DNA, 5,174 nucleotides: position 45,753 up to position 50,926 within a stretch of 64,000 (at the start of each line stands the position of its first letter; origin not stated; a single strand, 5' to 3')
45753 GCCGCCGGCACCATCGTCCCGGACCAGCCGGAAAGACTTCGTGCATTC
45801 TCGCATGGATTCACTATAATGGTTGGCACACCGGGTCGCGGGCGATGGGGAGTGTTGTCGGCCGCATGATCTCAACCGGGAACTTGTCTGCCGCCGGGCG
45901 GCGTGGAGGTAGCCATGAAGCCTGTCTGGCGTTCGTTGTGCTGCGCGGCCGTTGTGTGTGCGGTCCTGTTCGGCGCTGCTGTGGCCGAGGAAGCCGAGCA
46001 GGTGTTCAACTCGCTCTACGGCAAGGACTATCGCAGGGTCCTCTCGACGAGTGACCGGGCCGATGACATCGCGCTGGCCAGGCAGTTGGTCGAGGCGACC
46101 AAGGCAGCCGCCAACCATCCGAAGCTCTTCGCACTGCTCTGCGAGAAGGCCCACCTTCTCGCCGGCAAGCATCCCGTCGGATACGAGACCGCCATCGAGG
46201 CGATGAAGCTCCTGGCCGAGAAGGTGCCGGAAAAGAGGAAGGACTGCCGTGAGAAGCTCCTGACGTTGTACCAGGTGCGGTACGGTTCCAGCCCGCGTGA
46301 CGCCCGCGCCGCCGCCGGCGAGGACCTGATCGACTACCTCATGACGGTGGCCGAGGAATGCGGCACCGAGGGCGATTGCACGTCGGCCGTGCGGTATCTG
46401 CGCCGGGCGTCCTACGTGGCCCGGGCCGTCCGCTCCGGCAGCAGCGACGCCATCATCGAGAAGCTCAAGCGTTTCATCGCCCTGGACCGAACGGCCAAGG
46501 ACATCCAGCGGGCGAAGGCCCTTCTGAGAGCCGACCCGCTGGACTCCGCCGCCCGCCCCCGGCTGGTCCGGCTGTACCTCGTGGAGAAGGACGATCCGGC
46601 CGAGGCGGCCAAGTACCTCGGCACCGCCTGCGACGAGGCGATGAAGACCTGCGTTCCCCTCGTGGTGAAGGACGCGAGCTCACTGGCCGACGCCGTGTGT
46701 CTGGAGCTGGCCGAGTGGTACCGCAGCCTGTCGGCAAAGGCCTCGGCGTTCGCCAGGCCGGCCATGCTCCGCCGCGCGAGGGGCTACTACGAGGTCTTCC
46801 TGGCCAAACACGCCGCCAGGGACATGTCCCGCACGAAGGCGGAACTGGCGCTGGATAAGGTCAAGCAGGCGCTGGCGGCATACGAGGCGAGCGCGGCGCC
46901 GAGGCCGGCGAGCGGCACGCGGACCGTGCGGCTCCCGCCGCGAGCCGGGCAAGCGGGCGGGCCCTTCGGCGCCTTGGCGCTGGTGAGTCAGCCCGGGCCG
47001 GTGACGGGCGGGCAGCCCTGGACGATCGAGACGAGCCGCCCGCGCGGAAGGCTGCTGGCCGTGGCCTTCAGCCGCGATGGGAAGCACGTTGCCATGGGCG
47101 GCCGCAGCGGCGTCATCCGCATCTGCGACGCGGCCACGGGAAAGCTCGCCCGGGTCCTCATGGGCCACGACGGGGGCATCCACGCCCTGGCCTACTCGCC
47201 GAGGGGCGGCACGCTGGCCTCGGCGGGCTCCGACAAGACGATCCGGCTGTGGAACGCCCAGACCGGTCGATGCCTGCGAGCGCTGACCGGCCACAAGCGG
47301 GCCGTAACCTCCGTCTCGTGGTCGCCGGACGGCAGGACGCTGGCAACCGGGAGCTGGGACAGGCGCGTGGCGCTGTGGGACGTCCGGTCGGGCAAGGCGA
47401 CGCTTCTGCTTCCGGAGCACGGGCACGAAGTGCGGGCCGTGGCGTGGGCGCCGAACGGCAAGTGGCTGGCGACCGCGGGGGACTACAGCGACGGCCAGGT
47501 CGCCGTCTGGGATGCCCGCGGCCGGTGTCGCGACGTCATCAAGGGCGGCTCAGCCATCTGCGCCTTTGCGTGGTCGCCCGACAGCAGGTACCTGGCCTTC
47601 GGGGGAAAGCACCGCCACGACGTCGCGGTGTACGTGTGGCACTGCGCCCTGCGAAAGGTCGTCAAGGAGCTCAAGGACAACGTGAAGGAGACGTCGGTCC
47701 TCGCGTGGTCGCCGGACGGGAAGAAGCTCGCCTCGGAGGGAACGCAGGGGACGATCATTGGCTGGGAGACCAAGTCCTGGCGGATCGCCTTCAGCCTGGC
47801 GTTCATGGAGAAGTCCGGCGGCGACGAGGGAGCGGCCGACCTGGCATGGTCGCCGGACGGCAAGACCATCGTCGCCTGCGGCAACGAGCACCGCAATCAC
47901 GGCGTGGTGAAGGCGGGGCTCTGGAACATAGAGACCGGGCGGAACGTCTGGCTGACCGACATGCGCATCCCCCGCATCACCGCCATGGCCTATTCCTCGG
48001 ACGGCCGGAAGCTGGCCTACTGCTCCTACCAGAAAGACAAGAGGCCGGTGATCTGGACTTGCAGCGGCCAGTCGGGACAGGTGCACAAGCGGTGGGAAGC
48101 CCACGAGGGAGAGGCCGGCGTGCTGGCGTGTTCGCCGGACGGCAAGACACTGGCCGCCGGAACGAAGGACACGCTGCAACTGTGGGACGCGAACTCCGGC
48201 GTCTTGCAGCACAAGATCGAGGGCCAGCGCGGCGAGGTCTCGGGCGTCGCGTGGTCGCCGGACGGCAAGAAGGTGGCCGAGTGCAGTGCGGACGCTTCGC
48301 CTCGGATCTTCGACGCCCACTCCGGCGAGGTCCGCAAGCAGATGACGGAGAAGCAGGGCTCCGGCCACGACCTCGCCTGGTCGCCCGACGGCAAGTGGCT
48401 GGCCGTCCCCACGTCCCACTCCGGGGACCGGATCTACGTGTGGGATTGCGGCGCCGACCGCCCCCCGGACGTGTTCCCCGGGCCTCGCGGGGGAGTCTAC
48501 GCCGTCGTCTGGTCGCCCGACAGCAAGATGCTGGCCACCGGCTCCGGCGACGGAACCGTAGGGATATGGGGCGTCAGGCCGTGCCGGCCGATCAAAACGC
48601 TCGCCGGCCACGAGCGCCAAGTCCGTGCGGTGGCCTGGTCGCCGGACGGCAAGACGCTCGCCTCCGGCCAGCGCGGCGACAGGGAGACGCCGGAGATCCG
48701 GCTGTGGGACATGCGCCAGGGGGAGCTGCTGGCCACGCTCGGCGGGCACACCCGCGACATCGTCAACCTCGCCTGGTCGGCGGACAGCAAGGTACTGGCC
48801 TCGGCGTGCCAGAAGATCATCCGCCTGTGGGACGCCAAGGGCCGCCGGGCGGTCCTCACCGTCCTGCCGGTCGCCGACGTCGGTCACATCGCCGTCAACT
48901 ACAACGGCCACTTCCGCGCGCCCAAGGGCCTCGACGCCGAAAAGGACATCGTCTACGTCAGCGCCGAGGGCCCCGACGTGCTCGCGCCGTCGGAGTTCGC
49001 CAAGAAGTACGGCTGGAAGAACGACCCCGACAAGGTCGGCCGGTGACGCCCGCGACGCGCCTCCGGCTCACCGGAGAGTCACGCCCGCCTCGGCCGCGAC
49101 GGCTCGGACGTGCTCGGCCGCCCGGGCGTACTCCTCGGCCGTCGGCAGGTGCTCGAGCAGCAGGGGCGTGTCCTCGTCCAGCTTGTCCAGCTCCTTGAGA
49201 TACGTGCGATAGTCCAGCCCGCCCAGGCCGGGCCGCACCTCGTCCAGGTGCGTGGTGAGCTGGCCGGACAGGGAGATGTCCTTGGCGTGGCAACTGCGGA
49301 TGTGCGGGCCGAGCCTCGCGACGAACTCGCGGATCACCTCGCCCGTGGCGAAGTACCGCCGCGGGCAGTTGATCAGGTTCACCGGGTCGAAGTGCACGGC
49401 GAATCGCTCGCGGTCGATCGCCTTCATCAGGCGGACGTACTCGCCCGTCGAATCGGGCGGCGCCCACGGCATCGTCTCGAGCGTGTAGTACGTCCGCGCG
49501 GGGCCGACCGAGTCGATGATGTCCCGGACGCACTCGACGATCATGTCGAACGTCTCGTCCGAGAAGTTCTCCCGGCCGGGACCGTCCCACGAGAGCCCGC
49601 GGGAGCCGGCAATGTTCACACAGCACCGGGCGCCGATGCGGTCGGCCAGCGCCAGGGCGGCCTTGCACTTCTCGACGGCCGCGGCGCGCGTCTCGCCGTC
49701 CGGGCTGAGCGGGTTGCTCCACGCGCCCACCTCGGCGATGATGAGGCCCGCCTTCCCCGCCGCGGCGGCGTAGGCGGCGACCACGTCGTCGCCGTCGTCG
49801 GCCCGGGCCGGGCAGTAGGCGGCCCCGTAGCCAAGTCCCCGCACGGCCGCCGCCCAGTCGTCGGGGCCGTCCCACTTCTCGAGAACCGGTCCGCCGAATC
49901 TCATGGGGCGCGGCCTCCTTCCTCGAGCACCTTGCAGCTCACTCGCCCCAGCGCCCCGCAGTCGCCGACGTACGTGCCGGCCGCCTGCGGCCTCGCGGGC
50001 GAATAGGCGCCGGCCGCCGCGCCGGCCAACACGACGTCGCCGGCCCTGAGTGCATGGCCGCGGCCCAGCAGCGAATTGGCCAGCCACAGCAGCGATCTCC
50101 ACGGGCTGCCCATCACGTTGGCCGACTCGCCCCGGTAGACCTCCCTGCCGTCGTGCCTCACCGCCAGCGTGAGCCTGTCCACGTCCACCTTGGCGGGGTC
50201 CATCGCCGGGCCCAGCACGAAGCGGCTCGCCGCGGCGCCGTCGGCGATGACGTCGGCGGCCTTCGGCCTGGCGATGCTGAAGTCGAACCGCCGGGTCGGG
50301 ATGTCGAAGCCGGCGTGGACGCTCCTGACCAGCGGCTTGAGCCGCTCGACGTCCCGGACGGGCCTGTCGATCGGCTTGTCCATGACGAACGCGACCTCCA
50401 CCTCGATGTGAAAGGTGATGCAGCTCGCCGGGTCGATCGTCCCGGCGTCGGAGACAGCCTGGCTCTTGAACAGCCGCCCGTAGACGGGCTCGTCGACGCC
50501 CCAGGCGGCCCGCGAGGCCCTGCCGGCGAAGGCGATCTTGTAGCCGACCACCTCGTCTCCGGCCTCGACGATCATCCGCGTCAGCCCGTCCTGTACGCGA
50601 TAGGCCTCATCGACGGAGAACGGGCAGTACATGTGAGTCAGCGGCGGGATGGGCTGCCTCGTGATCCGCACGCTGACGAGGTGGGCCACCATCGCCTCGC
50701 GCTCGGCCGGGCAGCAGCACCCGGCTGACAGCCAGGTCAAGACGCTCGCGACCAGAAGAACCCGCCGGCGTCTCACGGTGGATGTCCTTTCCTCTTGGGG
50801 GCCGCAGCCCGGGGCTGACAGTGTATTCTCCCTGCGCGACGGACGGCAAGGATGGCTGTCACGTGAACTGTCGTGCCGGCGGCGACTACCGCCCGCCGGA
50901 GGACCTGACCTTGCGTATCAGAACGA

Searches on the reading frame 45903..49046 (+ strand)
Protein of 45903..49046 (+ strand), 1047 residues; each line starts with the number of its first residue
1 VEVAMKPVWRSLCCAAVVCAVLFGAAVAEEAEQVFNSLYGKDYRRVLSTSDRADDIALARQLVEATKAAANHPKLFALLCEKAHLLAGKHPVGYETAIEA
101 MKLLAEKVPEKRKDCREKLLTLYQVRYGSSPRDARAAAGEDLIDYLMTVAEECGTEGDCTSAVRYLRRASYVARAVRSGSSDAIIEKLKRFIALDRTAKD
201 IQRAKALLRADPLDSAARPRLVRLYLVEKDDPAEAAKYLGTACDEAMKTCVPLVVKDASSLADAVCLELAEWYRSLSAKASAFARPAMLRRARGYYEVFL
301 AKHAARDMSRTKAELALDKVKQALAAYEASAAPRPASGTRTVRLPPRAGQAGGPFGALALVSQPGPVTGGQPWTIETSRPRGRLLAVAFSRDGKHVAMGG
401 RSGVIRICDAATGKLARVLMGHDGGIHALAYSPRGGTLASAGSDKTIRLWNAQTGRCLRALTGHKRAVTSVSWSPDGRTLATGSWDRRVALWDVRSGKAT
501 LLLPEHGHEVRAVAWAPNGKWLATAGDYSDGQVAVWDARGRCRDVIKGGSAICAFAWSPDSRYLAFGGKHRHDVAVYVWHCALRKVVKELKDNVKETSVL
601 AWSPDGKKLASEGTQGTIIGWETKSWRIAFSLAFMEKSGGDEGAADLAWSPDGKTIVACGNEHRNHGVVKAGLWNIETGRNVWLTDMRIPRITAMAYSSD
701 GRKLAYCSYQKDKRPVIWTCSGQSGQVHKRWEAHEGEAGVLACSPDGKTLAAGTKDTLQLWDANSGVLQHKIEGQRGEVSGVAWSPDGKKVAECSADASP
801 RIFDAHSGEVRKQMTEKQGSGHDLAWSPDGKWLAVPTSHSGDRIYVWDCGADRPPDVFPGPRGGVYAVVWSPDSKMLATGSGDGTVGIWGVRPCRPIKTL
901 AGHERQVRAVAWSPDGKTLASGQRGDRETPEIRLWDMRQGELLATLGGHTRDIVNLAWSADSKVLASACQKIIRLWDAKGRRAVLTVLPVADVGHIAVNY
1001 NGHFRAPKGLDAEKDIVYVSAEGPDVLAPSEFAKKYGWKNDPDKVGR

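Call 37: search_protein_families(library=pfam, proteins=[window:45903-49046:+], max_evalue=0.0001)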
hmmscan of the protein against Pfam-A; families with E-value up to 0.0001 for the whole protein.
window:45903-49046:+ (1047 aa): 48 families (the best 25 are shown)
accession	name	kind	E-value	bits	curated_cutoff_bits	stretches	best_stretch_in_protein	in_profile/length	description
PF25174.1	Beta-prop_THOC3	-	1.5e-125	418.2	305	4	735-991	2-255/272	THOC3 beta-propeller domain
PF25173.1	Beta-prop_WDR3_1st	-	4.9e-89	297.4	154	4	841-987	8-151/184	WDR3 first beta-propeller domain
PF00400.38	WD40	-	3.1e-86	280.6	27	6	455-493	1-39/39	WD domain, G-beta repeat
PF24807.1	WD40_CDC20-Fz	-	3e-77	260.3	200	5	381-621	51-292/292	CDC20/Fizzy WD40 domain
PF24814.1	WD40_Prp19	-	3e-68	230.4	320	4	443-613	111-279/281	Prp19 WD40 domain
PF24817.1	WD40_WDHD1_1st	-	1.5e-59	202.1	109.9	3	465-661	86-285/291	WDHD1 first WD40 domain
PF23414.1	Beta-prop_EML_2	-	2.8e-59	201.1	90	4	383-498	41-157/266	Echinoderm microtubule-associated protein second beta-propeller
PF25175.1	Beta-prop_WDR5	-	2.1e-57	195.1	250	4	386-565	15-195/296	WDR5 beta-propeller domain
PF24105.1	Beta-prop_CAF1B_HIR1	-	1.8e-47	162.6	80.5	3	458-538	123-201/383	CAF1B/HIR1 beta-propeller domain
PF12894.13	ANAPC4_WD40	-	2.6e-47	159.4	22.9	0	901-960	35-90/91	Anaphase-promoting complex subunit 4 WD40 domain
PF25391.1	WD40_Gbeta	-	1.6e-44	152.8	150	3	385-609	101-327/340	G protein beta WD-40 repeat protein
PF25172.1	Beta-prop_WDR3_2nd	-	4.8e-43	147.9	140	3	826-977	141-287/293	WDR3 second beta-propeller domain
PF25168.1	Beta-prop_WDR36-Utp21_2nd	-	3.2e-42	145.5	84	4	729-857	148-277/335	WDR36/Utp21 second beta-propeller domain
PF23389.1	Beta-prop_WDR19_1st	-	1.5e-39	136.4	27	3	782-917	3-136/325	WDR19 first beta-propeller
PF25460.1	Beta-prop_Aladin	-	2.8e-38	132.4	171.1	3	465-566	110-211/340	Aladin seven-bladed propeller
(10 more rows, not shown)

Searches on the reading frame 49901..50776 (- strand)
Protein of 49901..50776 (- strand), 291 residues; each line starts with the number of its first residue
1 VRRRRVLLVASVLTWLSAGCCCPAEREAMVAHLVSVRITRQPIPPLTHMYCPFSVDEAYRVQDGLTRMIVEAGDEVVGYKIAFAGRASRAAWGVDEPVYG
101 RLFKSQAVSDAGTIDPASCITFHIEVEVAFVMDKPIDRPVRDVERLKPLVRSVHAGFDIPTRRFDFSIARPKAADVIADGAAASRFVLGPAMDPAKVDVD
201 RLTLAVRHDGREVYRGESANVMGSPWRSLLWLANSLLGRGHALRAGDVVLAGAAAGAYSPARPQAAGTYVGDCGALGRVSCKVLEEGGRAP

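Call 37: search_protein_families(library=pfam, proteins=[window:49901-50776:-], max_evalue=0.0001)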
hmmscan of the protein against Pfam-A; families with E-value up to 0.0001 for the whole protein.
window:49901-50776:- (291 aa): 1 family
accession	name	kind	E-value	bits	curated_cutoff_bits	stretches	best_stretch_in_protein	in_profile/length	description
PF01557.24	FAA_hydrolase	-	4e-13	50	23.9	1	99-262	35-191/214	Fumarylacetoacetate (FAA) hydrolase C-terminal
